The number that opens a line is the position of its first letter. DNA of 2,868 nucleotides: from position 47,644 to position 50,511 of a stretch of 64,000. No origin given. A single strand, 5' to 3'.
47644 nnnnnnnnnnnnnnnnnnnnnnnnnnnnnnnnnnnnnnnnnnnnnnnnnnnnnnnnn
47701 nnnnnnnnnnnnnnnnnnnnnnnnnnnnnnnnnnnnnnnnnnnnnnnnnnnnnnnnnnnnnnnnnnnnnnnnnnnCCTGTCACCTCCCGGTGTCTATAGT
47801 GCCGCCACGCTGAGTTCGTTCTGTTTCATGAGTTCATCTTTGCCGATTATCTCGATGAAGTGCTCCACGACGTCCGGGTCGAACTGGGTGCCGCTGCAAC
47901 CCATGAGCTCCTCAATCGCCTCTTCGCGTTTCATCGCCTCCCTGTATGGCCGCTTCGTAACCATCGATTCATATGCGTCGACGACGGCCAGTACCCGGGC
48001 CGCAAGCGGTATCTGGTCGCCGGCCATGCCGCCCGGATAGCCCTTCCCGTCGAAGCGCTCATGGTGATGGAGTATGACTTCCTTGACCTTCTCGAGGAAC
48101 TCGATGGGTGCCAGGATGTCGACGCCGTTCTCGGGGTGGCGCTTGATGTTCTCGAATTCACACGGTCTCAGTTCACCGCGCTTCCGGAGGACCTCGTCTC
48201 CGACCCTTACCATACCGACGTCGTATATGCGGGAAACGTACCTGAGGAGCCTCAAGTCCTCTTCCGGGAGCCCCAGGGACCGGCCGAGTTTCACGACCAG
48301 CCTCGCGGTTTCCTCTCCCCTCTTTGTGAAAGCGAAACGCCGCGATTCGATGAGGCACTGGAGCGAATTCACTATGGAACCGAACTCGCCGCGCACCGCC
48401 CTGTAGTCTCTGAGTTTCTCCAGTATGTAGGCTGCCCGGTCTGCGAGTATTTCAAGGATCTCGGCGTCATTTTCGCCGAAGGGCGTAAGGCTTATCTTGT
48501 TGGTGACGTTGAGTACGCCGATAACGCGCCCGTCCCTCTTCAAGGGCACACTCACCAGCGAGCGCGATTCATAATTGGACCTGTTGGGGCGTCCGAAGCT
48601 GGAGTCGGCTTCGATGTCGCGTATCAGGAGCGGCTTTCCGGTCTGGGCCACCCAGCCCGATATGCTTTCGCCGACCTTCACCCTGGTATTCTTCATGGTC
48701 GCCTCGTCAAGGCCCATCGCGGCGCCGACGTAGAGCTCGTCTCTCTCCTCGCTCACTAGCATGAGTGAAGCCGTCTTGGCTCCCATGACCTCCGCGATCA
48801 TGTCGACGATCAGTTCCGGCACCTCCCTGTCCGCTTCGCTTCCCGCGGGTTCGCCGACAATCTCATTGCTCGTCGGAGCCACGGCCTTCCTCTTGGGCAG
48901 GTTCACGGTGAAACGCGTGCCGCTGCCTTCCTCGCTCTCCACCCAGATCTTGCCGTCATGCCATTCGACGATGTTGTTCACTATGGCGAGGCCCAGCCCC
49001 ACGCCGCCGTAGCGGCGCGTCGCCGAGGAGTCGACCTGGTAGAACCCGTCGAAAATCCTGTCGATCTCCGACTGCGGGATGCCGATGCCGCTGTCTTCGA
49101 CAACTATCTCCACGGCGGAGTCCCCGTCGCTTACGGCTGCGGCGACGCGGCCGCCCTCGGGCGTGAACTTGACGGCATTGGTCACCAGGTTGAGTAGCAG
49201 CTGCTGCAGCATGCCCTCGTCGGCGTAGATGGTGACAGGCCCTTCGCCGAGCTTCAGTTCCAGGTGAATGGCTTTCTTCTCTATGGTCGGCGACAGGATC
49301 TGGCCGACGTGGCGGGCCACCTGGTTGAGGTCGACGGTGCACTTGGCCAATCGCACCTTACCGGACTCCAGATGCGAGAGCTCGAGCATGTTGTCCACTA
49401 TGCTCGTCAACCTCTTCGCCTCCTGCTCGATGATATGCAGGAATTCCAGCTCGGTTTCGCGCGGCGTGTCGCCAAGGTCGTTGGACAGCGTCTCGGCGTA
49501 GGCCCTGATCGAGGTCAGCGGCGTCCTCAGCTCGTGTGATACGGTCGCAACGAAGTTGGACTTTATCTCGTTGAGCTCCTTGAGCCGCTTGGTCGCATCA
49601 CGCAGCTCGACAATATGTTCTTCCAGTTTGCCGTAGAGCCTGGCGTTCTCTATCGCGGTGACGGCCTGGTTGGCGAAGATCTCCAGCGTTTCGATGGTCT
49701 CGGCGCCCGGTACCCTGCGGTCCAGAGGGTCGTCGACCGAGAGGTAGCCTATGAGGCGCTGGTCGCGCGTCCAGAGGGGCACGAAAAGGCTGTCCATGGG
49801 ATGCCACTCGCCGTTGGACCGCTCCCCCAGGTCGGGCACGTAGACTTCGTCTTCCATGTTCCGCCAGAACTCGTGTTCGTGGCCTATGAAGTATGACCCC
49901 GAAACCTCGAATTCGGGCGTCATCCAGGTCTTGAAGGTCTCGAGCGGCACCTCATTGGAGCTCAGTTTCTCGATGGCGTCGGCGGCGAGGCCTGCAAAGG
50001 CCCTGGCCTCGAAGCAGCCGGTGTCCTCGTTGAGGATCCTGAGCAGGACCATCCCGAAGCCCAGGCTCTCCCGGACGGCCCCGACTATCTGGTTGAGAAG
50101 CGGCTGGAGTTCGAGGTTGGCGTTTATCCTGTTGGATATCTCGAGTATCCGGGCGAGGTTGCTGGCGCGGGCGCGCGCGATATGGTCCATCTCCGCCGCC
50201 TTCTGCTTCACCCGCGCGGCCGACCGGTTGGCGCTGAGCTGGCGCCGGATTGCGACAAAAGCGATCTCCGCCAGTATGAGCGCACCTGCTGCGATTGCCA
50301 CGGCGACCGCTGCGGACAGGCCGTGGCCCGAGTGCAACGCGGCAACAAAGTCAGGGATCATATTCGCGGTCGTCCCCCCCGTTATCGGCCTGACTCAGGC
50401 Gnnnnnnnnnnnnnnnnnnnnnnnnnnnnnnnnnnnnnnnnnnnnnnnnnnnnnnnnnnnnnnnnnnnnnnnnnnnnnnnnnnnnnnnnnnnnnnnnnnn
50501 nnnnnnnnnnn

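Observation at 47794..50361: Histidine kinase fused to an HD-GYP domain whose HD dyad reads YD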

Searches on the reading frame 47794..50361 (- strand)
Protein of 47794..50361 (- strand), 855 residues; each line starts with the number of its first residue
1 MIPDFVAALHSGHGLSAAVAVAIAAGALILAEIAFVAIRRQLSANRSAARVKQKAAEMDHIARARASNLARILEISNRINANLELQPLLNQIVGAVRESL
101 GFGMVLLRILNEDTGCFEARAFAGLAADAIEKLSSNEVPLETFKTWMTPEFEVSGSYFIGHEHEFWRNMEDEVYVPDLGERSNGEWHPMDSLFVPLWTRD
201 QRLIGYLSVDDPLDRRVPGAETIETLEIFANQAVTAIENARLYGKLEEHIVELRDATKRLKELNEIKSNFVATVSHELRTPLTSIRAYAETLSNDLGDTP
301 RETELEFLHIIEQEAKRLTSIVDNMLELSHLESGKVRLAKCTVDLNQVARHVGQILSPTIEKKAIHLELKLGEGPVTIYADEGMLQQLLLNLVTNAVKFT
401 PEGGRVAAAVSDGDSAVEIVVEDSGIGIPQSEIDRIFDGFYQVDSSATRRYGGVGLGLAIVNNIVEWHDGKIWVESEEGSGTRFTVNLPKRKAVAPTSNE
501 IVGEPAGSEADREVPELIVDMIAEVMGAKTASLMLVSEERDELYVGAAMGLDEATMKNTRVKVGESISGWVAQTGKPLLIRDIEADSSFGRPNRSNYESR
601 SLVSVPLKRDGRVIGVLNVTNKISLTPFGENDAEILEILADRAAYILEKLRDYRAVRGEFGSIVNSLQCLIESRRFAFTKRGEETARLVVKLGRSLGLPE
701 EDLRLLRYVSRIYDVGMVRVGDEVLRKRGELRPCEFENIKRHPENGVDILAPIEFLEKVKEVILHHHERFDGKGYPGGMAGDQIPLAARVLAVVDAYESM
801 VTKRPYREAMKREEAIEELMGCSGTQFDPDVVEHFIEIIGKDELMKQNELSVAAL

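Call 3: search_protein_families(library=pfam, proteins=[window:47794-50361:-], max_evalue=0.01)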
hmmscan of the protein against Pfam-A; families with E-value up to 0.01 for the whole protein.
window:47794-50361:- (855 aa): 7 families
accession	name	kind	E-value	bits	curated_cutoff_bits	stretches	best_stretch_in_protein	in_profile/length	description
PF13487.12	HD_5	-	3.5e-39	134.7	27.2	1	668-831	4-170/170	HD domain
PF02518.31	HATPase_c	-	4.5e-33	114.5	26.4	1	381-491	2-110/111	Histidine kinase-, DNA gyrase B-, and HSP90-like ATPase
PF01590.32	GAF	-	2.1e-25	90.2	22.4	2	517-645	8-131/133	GAF domain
PF13185.12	GAF_2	-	9.2e-22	78.1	28.6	2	516-648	9-136/136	GAF domain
PF00512.31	HisKA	-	5.8e-20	71.6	26.9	1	267-334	2-66/66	His Kinase A (phospho-acceptor) domain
PF13492.12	GAF_3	-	4e-18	66.5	27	2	518-648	9-128/129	GAF domain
PF01966.28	HD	-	1.9e-12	47.9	22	1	684-800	7-116/116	HD domain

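Call 4: search_protein_families(library=ncbifam, proteins=[window:47794-50361:-], max_evalue=0.01)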
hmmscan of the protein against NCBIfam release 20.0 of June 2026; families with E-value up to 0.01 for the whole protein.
window:47794-50361:- (855 aa): 90 families (the best 25 are shown)
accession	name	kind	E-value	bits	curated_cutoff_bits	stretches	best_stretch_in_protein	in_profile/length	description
NF046044.1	PnpS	equivalog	2.3e-80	270.5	400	1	238-489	140-390/390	two-component system histidine kinase PnpS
NF033092.0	HK_WalK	equivalog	2.8e-68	231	725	1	244-489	350-593/594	cell wall metabolism sensor histidine kinase WalK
TIGR02966.1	phoR_proteo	equivalog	1e-67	228.6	334.2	1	226-487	76-332/333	phosphate regulon sensor histidine kinase PhoR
NF047874.1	MASE3_PAS_HK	subfamily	7e-56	190.3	560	1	249-494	380-628/655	MASE3 domain-containing sensor histidine kinase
NF041947.1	LuxQ_Vibrio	equivalog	1e-53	182.4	1200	1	256-495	461-701/843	quorum-sensing autoinducer 2 sensor kinase/phosphatase LuxQ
NF038297.2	hybrid_HK_HrmK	equivalog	2.6e-53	181.6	725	1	228-505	196-468/607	hybrid histidine kinase/response regulator HrmK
NF041735.1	hist_kin_RppB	equivalog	4.1e-51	174.1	400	1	269-489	218-438/438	two-component system sensor histidine kinase RppB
TIGR02956.1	TMAO_torS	equivalog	1e-50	172.8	676.5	1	242-493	439-685/967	TMAO reductase system sensor histidine kinase/response regulator TorS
NF008318.0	PRK11107.1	equivalog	1.4e-50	172.3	890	1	246-493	272-521/920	two-component sensor histidine kinase BarA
NF047465.1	hybrid_HK_LvrA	exception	1.6e-49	168.7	1200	1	241-520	176-447/819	hybrid histidine kinase/response regulator LvrA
NF008312.0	PRK11100.1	equivalog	8.9e-49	166.6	356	1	233-491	219-475/477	two-component system sensor histidine kinase CreC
NF040691.1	MtrAB_MtrB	equivalog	1.6e-48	166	450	1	252-493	256-495/507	MtrAB system histidine kinase MtrB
TIGR01386.1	cztS_silS_copS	subfamily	2.3e-47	162.1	292.55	1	230-489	204-457/457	heavy metal sensor histidine kinase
NF008302.0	PRK11091.1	equivalog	7.8e-47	159.9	838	1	250-493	266-508/779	aerobic respiration two-component sensor histidine kinase ArcB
NF041210.1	his_kin_PieS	equivalog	5.5e-46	157.5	850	1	253-490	236-470/474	two component system sensor histidine kinase PieS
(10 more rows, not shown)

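Call 6: find_homologous_proteins(query=window:47794-50361:-, max_evalue=1e-10)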
Query window:47794-50361:- (855 aa): 7865 proteins with E <= 1e-10 among 8000 candidates; the best 120 are listed.
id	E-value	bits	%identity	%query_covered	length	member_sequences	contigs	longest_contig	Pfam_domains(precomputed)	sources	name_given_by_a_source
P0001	0.0e+0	1886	100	100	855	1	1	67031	PF13185.13,PF13487.13,PF01966.29,PF01590.33,PF02518.32,PF13492.13,PF00512.32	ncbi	-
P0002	0.0e+0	1666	88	100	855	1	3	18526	PF13185.13,PF13487.13,PF01966.29,PF01590.33,PF02518.32,PF13492.13,PF00512.32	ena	-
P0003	0.0e+0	1642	87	100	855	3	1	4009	PF13185.13,PF13487.13,PF01966.29,PF01590.33,PF02518.32,PF13492.13,PF00512.32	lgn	-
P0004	0.0e+0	1634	87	100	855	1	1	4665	PF13185.13,PF13487.13,PF01966.29,PF01590.33,PF02518.32,PF13492.13,PF00512.32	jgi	jgi:signal transduction histidine kinase/HD-GYP domain-containing protein (c-di-GMP phosphodiesteras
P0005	0.0e+0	1606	85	100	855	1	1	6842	PF13185.13,PF13487.13,PF01966.29,PF01590.33,PF02518.32,PF13492.13,PF00512.32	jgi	jgi:signal transduction histidine kinase/HD-GYP domain-containing protein (c-di-GMP phosphodiesteras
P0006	0.0e+0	1589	83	100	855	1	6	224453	PF13185.13,PF13487.13,PF01966.29,PF01590.33,PF02518.32,PF13492.13,PF00512.32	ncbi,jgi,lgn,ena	ncbi:MAG: ATP-binding protein [bacterium]|jgi:signal transduction histidine kinase/putative methioni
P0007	0.0e+0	1554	82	100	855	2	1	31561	PF13185.13,PF13487.13,PF01966.29,PF01590.33,PF02518.32,PF13492.13,PF00512.32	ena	-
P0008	0.0e+0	1546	81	100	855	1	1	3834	PF13185.13,PF13487.13,PF01966.29,PF01590.33,PF02518.32,PF13492.13,PF00512.32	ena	-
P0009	0.0e+0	1523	80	99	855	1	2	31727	PF13185.13,PF13487.13,PF01966.29,PF01590.33,PF02518.32,PF13492.13,PF00512.32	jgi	jgi:signal transduction histidine kinase/putative methionine-R-sulfoxide reductase with GAF domain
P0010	0.0e+0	1511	80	100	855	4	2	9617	PF13185.13,PF13487.13,PF01966.29,PF01590.33,PF02518.32,PF13492.13,PF00512.32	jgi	jgi:signal transduction histidine kinase/putative methionine-R-sulfoxide reductase with GAF domain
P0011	0.0e+0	1492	79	100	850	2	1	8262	PF13185.13,PF13487.13,PF01966.29,PF01590.33,PF02518.32,PF13492.13,PF00512.32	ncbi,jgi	-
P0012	0.0e+0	1225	65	98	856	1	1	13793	PF13185.13,PF13487.13,PF01966.29,PF01590.33,PF02518.32,PF13492.13,PF00512.32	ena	-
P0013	0.0e+0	1218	65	98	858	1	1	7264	PF13185.13,PF13487.13,PF01966.29,PF01590.33,PF02518.32,PF13492.13,PF00512.32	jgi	jgi:signal transduction histidine kinase/HD-GYP domain-containing protein (c-di-GMP phosphodiesteras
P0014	0.0e+0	1210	66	95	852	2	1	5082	PF13185.13,PF13487.13,PF01966.29,PF01590.33,PF02518.32,PF13492.13,PF00512.32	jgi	jgi:hypothetical protein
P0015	0.0e+0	1196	64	100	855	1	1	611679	PF13185.13,PF13487.13,PF01966.29,PF01590.33,PF02518.32,PF13492.13,PF00512.32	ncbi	-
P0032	2.5e-247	842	51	92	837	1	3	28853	PF13185.13,PF13487.13,PF01966.29,PF01590.33,PF02518.32,PF13492.13,PF00512.32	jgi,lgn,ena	-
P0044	9.6e-243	826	50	92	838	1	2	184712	PF13185.13,PF13487.13,PF01966.29,PF01590.33,PF02518.32,PF13492.13,PF00512.32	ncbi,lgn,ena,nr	ncbi:MAG: GAF domain-containing protein [Candidatus Eisenbacteria sp.]|nr:GAF domain-containing prot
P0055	4.8e-239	814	49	92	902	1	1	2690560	PF13185.13,PF13487.13,PF01966.29,PF01590.33,PF02518.32,PF13492.13,PF00512.32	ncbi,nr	ncbi:MAG: GAF domain-containing protein [Candidatus Eiseniibacteriota bacterium]|nr:MAG: GAF domain-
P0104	1.1e-191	658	43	91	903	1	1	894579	PF13185.13,PF13487.13,PF01966.29,PF01590.33,PF02518.32,PF13492.13,PF00512.32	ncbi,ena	-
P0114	1.1e-185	638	42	93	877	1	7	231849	PF13185.13,PF13487.13,PF01966.29,PF01590.33,PF02518.32,PF13492.13,PF00512.32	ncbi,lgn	-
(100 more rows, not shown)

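Call 10: find_encoding_contigs(protein=P0001, flank=10000, max_places=3)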
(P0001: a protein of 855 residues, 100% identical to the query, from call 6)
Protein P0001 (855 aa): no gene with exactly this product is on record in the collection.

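Call 11: find_encoding_contigs(protein=P0006, flank=8000, max_places=2)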
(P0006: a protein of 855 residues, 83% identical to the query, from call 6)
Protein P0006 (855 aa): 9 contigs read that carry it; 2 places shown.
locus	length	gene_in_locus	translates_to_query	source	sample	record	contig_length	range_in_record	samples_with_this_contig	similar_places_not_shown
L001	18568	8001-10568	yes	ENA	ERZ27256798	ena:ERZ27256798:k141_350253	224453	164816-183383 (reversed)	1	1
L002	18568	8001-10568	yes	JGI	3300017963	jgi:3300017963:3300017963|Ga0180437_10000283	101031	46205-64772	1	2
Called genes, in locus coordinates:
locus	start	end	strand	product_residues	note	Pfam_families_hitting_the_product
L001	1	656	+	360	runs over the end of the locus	PF06144:DNA_pol3_delta, PF21694:DNA_pol3_delta_C (faint)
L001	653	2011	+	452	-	PF13177:DNA_pol3_delta2, PF13191:AAA_16 (faint), PF00004:AAA (faint), PF13177:DNA_pol3_delta2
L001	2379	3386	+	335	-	PF07949:YbbR (faint)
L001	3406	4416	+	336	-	PF00814:TsaD, PF22521:HypF_C_2 (weak)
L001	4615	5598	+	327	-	PF00072:Response_reg, PF23198:PDE8A_N (weak), PF00990:GGDEF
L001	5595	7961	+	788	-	PF01590:GAF, PF13185:GAF_2, PF13492:GAF_3 (weak), PF00512:HisKA (weak), PF01590:GAF, PF13185:GAF_2, PF13492:GAF_3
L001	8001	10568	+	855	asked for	PF00512:HisKA, PF02518:HATPase_c, PF13185:GAF_2, PF01590:GAF, PF13492:GAF_3, PF13487:HD_5, PF01966:HD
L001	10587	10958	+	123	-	PF00072:Response_reg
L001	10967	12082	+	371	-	PF01590:GAF (weak), PF13487:HD_5, PF01966:HD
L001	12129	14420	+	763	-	-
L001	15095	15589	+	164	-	PF03975:CheD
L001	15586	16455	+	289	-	PF08668:HDOD, PF01966:HD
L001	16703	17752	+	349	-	PF13432:TPR_16, PF14559:TPR_19, PF13431:TPR_17 (weak), PF13431:TPR_17 (weak), PF00515:TPR_1 (weak), PF07719:TPR_2, PF13432:TPR_16, PF23914:TPR_CcmH_CycH (weak), +13 more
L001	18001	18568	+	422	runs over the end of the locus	PF07498:Rho_N, PF07497:Rho_RNA_bind, PF00006:ATP-synt_ab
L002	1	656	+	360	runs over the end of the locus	PF06144:DNA_pol3_delta, PF21694:DNA_pol3_delta_C (faint)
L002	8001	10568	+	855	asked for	PF00512:HisKA, PF02518:HATPase_c, PF13185:GAF_2, PF01590:GAF, PF13492:GAF_3, PF13487:HD_5, PF01966:HD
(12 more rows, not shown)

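Call 12: find_encoding_contigs(protein=P0055, flank=8000, max_places=2)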
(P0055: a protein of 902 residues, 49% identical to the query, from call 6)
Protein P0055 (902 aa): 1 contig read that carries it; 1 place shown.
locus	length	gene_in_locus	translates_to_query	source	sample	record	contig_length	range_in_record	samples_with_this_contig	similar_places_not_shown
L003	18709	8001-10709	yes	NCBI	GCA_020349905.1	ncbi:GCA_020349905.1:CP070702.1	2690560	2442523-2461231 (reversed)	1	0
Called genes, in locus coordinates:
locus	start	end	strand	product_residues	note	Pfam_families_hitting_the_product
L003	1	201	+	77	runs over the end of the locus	PF00137:ATP-synt_C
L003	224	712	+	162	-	PF00430:ATP-synt_B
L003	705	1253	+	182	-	PF00213:OSCP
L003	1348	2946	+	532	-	PF02874:ATP-synt_ab_N, PF00006:ATP-synt_ab, PF00306:ATP-synt_ab_C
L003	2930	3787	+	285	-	PF00231:ATP-synt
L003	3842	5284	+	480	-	PF02874:ATP-synt_ab_N, PF00006:ATP-synt_ab, PF22919:ATP-synt_VA_C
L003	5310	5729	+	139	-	PF02823:ATP-synt_DE_N, PF00401:ATP-synt_DE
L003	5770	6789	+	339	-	PF00814:TsaD, PF22521:HypF_C_2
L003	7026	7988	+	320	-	PF00072:Response_reg, PF00990:GGDEF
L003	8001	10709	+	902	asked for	PF00512:HisKA, PF02518:HATPase_c, PF01590:GAF, PF13185:GAF_2, PF13492:GAF_3, PF13487:HD_5, PF01966:HD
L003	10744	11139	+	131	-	PF00072:Response_reg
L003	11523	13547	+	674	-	PF17764:PriA_3primeBD, PF00271:Helicase_C (faint), PF18319:Zn_ribbon_PriA (weak), PF18074:PriA_C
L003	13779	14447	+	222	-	PF01966:HD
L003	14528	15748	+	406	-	PF13432:TPR_16, PF14559:TPR_19, PF14559:TPR_19, PF21033:RMD1-3, PF13414:TPR_11, PF13431:TPR_17, PF00515:TPR_1, PF07719:TPR_2, +29 more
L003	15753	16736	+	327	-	PF00670:AdoHcyase_NAD, PF02826:2-Hacid_dh_C, PF03446:NAD_binding_2 (weak), PF03807:F420_oxidored (weak), PF07991:KARI_N, PF01450:KARI_C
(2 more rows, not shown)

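Call 13: find_encoding_contigs(protein=P0104, flank=8000, max_places=2)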
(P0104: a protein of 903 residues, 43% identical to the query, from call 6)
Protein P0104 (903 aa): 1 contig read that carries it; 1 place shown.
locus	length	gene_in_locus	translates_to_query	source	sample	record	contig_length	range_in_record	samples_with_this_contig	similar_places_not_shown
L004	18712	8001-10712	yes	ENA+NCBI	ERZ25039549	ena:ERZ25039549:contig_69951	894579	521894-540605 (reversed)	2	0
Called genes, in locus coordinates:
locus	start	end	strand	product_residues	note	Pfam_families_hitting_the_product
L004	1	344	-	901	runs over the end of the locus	PF17957:Big_7 (faint), PF13860:FlgD_ig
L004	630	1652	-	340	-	PF07478:Dala_Dala_lig_C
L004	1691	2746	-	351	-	PF15887:Peptidase_Mx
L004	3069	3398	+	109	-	PF03091:CutA1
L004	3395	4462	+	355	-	PF00814:TsaD, PF22521:HypF_C_2 (weak)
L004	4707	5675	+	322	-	PF00072:Response_reg, PF00990:GGDEF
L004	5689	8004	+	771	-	PF13185:GAF_2 (weak), PF00512:HisKA, PF02518:HATPase_c, PF01590:GAF, PF13185:GAF_2, PF13492:GAF_3, PF13487:HD_5, PF01966:HD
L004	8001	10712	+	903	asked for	PF00512:HisKA, PF02518:HATPase_c, PF01590:GAF, PF13185:GAF_2, PF13492:GAF_3, PF13487:HD_5, PF01966:HD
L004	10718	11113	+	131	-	PF00072:Response_reg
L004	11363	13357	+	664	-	PF17764:PriA_3primeBD, PF00270:DEAD, PF04851:ResIII, PF18319:Zn_ribbon_PriA, PF00271:Helicase_C, PF18074:PriA_C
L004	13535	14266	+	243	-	PF01966:HD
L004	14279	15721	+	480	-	PF20308:TPR-S (faint), PF13432:TPR_16 (faint), PF12895:ANAPC3 (faint), PF13371:TPR_9 (faint), PF14561:TPR_20 (faint), PF13424:TPR_12 (weak), PF14559:TPR_19 (weak), PF07719:TPR_2 (weak), +9 more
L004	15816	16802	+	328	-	PF07991:KARI_N, PF01450:KARI_C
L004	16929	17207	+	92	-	PF00216:Bac_DNA_binding, PF18291:HU-HIG, PF18289:HU-CCDC81_euk_2 (weak)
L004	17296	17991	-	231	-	PF04298:Zn_peptidase_2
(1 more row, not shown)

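Call 28: find_encoding_contigs(protein=P0015, flank=7000, max_places=1)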
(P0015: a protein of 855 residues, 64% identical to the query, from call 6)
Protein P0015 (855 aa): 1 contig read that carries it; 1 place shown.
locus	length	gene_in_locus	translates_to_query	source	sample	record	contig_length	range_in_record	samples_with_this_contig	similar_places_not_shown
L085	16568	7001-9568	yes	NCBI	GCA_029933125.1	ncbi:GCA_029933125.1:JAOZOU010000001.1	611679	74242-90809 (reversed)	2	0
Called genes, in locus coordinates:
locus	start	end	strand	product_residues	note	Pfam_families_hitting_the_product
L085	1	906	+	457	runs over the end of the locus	PF13177:DNA_pol3_delta2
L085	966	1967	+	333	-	PF07949:YbbR (faint)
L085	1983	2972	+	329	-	PF00814:TsaD, PF22521:HypF_C_2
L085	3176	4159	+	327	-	PF00072:Response_reg, PF23198:PDE8A_N (faint), PF00990:GGDEF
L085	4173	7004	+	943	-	PF01590:GAF, PF13185:GAF_2, PF13492:GAF_3, PF01590:GAF, PF13185:GAF_2, PF13492:GAF_3 (weak), PF13487:HD_5, PF01966:HD, +1 more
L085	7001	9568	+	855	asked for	PF01590:GAF (weak), PF00512:HisKA, PF02518:HATPase_c, PF13185:GAF_2, PF01590:GAF, PF13492:GAF_3, PF13487:HD_5, PF01966:HD, +1 more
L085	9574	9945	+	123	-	PF00072:Response_reg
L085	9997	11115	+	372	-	PF01590:GAF (faint), PF13185:GAF_2 (weak), PF13492:GAF_3 (weak), PF13487:HD_5, PF01966:HD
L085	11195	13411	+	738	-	PF17764:PriA_3primeBD, PF00270:DEAD, PF04851:ResIII, PF18319:Zn_ribbon_PriA, PF00271:Helicase_C (weak), PF18074:PriA_C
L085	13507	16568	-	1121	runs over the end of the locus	PF00989:PAS, PF13426:PAS_9, PF08448:PAS_4, PF01590:GAF, PF13185:GAF_2, PF00512:HisKA, PF02518:HATPase_c, PF00072:Response_reg, +4 more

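Call 29: find_encoding_contigs(protein=P0032, flank=7000, max_places=1)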
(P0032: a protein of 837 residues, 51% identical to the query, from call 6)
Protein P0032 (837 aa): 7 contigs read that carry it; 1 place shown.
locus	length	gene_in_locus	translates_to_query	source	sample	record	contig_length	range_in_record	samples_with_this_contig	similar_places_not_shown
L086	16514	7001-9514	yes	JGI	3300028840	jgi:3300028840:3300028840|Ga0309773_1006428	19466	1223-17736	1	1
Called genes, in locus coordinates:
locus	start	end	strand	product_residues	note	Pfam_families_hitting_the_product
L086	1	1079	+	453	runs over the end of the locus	PF13177:DNA_pol3_delta2, PF00004:AAA (faint), PF13177:DNA_pol3_delta2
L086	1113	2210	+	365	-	PF07949:YbbR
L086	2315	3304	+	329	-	PF00814:TsaD, PF22521:HypF_C_2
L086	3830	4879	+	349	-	PF00072:Response_reg, PF00990:GGDEF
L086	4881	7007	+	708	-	PF01590:GAF, PF13185:GAF_2, PF01590:GAF, PF13185:GAF_2, PF13492:GAF_3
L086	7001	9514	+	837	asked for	PF01590:GAF (weak), PF13185:GAF_2 (weak), PF00512:HisKA, PF02518:HATPase_c, PF01590:GAF, PF13185:GAF_2, PF13492:GAF_3, PF13487:HD_5, +1 more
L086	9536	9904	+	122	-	PF00072:Response_reg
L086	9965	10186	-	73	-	-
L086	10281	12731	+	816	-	PF17764:PriA_3primeBD, PF04851:ResIII, PF00270:DEAD, PF18319:Zn_ribbon_PriA (weak), PF00271:Helicase_C, PF18074:PriA_C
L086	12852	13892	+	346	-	PF13371:TPR_9 (weak), PF13414:TPR_11 (weak), PF13432:TPR_16, PF14559:TPR_19, PF07719:TPR_2 (weak), PF14559:TPR_19, PF13424:TPR_12, PF23914:TPR_CcmH_CycH (weak), +21 more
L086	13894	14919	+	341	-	PF02826:2-Hacid_dh_C (weak), PF07991:KARI_N, PF01450:KARI_C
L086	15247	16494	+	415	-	PF07498:Rho_N, PF07497:Rho_RNA_bind, PF00006:ATP-synt_ab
